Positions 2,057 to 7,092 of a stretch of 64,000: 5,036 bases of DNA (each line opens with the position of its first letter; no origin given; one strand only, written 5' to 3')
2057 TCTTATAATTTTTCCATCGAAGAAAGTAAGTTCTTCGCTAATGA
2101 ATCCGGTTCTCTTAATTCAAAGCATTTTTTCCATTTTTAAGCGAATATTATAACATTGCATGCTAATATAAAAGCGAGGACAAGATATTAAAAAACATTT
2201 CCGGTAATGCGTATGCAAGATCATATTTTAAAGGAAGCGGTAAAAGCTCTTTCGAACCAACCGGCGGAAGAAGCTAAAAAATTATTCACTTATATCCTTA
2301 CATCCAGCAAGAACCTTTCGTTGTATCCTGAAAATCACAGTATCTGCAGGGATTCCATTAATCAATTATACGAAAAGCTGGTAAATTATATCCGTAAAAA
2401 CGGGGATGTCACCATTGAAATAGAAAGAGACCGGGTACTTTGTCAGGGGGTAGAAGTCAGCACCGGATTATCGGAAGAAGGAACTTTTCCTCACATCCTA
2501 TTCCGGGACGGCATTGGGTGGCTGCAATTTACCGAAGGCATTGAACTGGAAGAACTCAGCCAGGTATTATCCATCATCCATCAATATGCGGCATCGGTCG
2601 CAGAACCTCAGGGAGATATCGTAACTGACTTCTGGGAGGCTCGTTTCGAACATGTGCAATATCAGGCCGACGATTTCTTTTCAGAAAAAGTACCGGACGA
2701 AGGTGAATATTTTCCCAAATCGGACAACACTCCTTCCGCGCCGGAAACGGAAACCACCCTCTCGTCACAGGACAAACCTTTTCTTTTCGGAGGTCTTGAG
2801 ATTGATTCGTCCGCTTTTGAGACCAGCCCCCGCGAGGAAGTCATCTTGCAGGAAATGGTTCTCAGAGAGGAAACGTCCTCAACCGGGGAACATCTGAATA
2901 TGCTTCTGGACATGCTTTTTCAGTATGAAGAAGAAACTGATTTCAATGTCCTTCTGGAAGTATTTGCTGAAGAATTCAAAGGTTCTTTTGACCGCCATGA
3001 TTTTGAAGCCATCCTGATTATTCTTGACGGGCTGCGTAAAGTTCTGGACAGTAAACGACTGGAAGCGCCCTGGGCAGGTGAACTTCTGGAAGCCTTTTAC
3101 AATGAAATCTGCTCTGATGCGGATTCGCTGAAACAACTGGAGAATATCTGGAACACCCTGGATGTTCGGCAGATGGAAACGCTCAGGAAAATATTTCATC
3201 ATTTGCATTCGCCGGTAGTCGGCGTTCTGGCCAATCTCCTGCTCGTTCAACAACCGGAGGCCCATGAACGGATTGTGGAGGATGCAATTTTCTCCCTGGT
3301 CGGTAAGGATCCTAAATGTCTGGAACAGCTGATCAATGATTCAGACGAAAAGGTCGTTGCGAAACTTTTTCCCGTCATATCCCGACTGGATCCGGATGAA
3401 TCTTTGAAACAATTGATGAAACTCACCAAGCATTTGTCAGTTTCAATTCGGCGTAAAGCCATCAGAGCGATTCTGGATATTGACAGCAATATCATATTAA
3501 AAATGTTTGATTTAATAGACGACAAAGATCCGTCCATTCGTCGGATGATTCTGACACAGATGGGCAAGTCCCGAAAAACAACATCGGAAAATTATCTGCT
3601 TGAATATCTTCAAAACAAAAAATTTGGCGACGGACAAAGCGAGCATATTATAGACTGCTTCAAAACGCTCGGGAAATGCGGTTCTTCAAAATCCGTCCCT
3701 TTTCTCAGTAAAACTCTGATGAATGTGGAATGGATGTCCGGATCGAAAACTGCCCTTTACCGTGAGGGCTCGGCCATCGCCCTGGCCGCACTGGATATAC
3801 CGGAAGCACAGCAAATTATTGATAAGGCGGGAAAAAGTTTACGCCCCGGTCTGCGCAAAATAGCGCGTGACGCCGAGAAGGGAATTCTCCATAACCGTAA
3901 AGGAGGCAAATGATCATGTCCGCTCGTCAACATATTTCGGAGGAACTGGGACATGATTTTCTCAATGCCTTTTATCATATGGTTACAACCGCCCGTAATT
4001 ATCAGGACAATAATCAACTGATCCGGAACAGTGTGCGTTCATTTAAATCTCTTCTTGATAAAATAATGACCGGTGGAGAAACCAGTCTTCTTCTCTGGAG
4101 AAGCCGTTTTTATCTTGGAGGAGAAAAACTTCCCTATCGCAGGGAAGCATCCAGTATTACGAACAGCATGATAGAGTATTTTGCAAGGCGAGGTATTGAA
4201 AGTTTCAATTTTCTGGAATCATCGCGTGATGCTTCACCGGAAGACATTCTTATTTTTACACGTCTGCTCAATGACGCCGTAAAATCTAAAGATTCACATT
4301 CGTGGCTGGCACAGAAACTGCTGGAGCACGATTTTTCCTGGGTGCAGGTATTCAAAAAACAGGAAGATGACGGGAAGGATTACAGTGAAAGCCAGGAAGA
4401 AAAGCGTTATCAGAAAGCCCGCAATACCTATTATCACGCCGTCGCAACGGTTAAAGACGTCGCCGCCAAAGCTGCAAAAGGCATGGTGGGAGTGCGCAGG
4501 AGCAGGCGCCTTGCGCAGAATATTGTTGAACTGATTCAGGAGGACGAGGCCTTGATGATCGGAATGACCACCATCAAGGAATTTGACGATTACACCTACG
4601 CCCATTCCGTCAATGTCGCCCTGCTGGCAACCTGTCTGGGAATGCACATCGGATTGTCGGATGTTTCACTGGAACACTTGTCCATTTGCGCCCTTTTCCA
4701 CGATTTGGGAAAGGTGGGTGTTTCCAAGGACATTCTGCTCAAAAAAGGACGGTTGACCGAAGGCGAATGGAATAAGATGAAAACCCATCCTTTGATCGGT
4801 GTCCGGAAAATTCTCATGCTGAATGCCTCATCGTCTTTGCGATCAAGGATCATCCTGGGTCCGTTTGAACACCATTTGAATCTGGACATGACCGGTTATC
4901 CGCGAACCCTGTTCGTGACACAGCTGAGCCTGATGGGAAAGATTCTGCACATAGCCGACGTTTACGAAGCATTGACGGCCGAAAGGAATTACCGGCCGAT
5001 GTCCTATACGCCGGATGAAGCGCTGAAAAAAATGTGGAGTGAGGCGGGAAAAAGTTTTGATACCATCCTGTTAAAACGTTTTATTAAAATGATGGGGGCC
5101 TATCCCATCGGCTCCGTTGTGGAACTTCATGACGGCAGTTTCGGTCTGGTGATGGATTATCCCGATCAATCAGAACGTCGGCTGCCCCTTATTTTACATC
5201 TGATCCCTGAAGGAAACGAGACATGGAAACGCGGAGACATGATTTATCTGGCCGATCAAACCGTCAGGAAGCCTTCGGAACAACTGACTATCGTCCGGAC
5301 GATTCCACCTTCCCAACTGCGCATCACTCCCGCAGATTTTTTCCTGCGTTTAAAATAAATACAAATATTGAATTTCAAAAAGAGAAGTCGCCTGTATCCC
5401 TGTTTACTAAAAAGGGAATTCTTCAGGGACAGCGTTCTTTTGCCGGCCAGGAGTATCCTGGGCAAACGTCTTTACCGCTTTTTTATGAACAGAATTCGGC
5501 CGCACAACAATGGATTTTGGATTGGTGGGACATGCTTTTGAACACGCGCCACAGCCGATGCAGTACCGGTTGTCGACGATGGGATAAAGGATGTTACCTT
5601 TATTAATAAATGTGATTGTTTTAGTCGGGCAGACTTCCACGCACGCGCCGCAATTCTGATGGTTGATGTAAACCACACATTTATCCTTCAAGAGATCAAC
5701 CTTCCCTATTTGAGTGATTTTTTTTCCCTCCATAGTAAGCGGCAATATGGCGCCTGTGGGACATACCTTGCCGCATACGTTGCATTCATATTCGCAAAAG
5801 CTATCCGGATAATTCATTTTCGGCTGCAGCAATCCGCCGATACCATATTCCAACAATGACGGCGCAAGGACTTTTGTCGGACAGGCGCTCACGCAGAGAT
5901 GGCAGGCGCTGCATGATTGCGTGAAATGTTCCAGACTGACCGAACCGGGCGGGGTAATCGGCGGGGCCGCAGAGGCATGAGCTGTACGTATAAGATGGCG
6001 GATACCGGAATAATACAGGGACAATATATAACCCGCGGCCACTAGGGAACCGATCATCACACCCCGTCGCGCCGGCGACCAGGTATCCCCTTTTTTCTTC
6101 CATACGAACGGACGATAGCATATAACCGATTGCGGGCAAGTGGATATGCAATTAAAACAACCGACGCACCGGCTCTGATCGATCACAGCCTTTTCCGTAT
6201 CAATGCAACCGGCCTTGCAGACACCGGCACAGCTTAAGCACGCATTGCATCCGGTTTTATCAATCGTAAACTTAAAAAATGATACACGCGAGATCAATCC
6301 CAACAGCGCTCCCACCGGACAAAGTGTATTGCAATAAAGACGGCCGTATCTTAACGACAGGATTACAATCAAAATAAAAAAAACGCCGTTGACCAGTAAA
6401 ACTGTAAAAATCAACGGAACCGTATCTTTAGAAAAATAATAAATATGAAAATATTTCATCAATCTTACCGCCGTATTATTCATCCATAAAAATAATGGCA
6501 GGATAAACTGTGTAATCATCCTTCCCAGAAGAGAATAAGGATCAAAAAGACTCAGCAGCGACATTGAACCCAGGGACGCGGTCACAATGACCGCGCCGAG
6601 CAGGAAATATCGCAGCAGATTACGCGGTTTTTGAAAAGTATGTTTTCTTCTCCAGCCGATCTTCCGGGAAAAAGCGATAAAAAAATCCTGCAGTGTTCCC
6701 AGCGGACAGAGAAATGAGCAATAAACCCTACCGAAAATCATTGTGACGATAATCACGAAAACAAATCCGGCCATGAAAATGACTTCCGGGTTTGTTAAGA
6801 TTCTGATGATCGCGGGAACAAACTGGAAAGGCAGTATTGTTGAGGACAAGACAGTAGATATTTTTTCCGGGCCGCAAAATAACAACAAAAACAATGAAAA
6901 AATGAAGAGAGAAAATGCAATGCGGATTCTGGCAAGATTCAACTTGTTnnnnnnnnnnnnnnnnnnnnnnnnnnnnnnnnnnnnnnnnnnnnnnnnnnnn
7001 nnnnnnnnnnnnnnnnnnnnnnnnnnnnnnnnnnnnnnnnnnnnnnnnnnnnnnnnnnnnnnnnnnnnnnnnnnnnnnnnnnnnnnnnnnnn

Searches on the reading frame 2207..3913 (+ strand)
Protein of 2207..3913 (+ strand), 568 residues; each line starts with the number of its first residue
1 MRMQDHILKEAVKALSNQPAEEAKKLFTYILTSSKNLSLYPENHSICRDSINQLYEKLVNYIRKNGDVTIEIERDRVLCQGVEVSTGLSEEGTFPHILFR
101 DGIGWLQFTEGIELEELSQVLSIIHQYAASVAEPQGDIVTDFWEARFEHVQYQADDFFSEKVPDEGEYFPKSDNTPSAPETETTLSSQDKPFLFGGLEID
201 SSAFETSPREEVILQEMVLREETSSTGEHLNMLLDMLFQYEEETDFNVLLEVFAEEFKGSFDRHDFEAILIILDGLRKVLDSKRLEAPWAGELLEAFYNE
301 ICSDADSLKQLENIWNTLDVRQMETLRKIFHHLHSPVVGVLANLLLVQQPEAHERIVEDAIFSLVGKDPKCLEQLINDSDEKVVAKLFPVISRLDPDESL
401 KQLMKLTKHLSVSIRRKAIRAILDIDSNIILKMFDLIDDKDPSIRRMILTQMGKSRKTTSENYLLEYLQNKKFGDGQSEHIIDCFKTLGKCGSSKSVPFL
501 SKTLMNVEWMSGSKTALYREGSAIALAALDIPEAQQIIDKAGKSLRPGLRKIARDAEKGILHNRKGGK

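Call 78: search_protein_families(library=pfam, proteins=[window:2207-3913:+], max_evalue=0.00001)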
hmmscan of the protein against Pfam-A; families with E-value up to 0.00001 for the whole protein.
window:2207-3913:+ (568 aa): 1 family
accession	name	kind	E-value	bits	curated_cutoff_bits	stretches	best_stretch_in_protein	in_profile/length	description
PF13646.12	HEAT_2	-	5.6e-09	36.6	27.7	0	372-427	5-60/88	HEAT repeats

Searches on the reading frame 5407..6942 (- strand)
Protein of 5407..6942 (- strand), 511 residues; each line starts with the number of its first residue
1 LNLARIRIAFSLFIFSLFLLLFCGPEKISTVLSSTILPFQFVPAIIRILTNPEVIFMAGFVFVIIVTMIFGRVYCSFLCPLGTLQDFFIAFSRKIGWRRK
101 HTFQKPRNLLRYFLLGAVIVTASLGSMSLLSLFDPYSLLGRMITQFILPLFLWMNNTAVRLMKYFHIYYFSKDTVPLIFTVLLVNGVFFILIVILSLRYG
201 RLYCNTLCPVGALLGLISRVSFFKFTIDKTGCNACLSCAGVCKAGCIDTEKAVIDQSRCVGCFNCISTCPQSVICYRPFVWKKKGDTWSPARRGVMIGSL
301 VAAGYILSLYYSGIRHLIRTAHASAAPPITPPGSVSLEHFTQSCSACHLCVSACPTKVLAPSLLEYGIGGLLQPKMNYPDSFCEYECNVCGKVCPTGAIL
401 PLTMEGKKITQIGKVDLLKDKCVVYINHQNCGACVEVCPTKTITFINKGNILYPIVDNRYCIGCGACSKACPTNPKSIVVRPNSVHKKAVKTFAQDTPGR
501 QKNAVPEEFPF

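Call 78: search_protein_families(library=pfam, proteins=[window:5407-6942:-], max_evalue=0.00001)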
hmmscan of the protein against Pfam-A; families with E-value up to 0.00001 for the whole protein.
window:5407-6942:- (511 aa): 11 families
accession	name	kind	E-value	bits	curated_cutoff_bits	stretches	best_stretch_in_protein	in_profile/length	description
PF00037.32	Fer4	-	1e-20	73.1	21.1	1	454-474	1-21/24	4Fe-4S binding domain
PF12838.12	Fer4_7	-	1.2e-20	74.1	27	1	430-474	4-51/52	4Fe-4S dicluster domain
PF12801.12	Fer4_5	-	1.5e-18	66.9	22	2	56-97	5-47/48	4Fe-4S binding domain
PF13237.11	Fer4_10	-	4.3e-15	55.8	25.5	0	454-484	2-22/53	4Fe-4S dicluster domain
PF13187.11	Fer4_9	-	1.9e-14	53.8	27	2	430-474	4-50/52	4Fe-4S dicluster domain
PF12837.12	Fer4_6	-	5.4e-13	48.6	25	0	252-273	2-23/24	4Fe-4S binding domain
PF12797.12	Fer4_2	-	2.5e-11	43.2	24.5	0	453-473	2-22/22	4Fe-4S binding domain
PF13484.11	Fer4_16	-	1.9e-10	41.8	30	0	386-440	4-65/66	4Fe-4S double cluster binding domain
PF14697.11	Fer4_21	-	1.2e-09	38.6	35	0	430-473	10-53/59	4Fe-4S dicluster domain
PF25160.1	LdpA_Fe-S-bd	-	2.2e-06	27.8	27.6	0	434-474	9-41/49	LdpA Fe-S cluster-binding domain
PF13183.11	Fer4_8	-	7.4e-06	26.8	27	0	257-358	3-68/68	4Fe-4S dicluster domain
